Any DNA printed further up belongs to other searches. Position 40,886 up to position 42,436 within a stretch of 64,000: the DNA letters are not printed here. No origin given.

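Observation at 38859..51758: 13-kb island pairing corrinoid-less MttB-family proteins with FGGY kinases and flavin/NAD oxidoreductases: candidate novel catabolic pathway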

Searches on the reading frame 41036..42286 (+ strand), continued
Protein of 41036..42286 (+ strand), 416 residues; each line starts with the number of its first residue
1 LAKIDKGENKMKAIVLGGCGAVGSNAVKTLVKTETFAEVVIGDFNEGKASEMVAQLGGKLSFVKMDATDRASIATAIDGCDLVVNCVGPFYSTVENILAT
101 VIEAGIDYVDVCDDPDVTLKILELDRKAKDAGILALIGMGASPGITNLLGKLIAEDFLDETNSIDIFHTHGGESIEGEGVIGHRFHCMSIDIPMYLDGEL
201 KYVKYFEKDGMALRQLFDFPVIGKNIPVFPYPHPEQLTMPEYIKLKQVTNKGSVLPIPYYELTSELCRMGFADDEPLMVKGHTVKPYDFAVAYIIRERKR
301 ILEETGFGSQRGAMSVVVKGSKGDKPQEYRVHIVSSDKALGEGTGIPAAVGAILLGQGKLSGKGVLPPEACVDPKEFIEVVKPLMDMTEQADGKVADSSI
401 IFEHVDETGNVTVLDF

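Call 45: search_protein_families(library=pfam, proteins=[L010:11315-13186:+, L010:14818-15390:+, L063:8244-9950:+, L063:12927-14471:+, L045:1450-2772:+, L013:9247-9915:+, L015:9205-9915:+, L020:9016-9930:+, L029:8926-9858:+, L016:8177-9637:-], max_evalue=0.00001)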
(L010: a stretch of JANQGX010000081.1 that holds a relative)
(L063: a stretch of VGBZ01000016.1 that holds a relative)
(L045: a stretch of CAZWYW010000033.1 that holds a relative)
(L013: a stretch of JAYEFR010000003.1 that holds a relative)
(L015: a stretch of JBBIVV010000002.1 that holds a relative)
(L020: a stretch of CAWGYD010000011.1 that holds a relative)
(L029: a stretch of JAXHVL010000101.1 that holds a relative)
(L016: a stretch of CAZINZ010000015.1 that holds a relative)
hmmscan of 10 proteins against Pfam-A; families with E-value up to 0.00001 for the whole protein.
L010:11315-13186:+ (623 aa): 3 families
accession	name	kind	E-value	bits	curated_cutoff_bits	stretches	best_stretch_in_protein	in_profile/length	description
PF13290.12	CHB_HEX_C_1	-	9.9e-22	77.1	22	1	167-232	1-66/67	Chitobiase/beta-hexosaminidase C-terminal domain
PF13287.12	Fn3_assoc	-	2.8e-17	63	23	1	178-236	1-59/59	Fn3 associated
PF18413.7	Neuraminidase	-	8.9e-09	35.7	25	0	469-501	58-81/171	Neuraminidase-like domain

L010:14818-15390:+ (190 aa): 0 families

L063:8244-9950:+ (568 aa): 1 family
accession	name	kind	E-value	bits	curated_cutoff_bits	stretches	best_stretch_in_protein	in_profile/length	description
PF00282.25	Pyridoxal_deC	-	3.1e-19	69.4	27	1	122-458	11-364/375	Pyridoxal-dependent decarboxylase conserved domain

L063:12927-14471:+ (514 aa): 1 family
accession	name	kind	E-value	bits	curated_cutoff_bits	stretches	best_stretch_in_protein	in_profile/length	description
PF00877.26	NLPC_P60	-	8.1e-17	61.6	23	1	413-501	1-90/105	NlpC/P60 family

L045:1450-2772:+ (440 aa): 2 families
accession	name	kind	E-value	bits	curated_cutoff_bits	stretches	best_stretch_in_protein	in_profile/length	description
PF00016.26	RuBisCO_large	-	9e-51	173.3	30.1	1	157-440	1-299/299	Ribulose bisphosphate carboxylase large chain, catalytic domain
PF02788.21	RuBisCO_large_N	-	1.9e-09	38.2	20.7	1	32-147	12-120/120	Ribulose bisphosphate carboxylase large chain, N-terminal domain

L013:9247-9915:+ (222 aa): 1 family
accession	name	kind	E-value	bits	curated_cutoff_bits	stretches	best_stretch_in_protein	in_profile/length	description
PF12710.13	HAD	-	2.3e-31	110.1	27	1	8-193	1-189/189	haloacid dehalogenase-like hydrolase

L015:9205-9915:+ (236 aa): 1 family
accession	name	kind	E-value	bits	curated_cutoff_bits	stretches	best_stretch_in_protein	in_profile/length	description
PF01810.24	LysE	-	1.9e-30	106.2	25.6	1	16-226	2-190/193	LysE type translocator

L020:9016-9930:+ (304 aa): 3 families
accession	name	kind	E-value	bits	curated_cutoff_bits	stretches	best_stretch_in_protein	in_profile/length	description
PF02551.21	Acyl_CoA_thio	-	4.2e-46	156.5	21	1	169-293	11-132/132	Acyl-CoA thioesterase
PF20789.3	4HBT_3C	-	1.5e-21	77.5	24.1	1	167-294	19-140/140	Acyl-CoA thioesterase C-terminal domain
PF13622.12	4HBT_3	-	2.4e-20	73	24.3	1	44-121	9-83/83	Acyl-CoA thioesterase N-terminal domain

L029:8926-9858:+ (310 aa): 3 families
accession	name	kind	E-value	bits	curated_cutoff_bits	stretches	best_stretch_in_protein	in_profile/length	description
PF00211.25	Guanylate_cyc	-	2.5e-12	47.2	21.9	1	12-178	3-179/183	Adenylate and Guanylate cyclase catalytic domain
PF00498.31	FHA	-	3.3e-12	47.1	20.7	1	224-270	1-49/67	FHA domain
PF16697.10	Yop-YscD_cpl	-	8.9e-06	26.3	33.2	0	220-268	15-64/94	Inner membrane component of T3SS, cytoplasmic domain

L016:8177-9637:- (486 aa): 2 families
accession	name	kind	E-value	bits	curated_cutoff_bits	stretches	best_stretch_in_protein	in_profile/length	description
PF00890.30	FAD_binding_2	-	9e-09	35.4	20.4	0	132-228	140-233/414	FAD binding domain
PF01266.30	DAO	-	2.3e-08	34.4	27.9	0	23-54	1-32/353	FAD dependent oxidoreductase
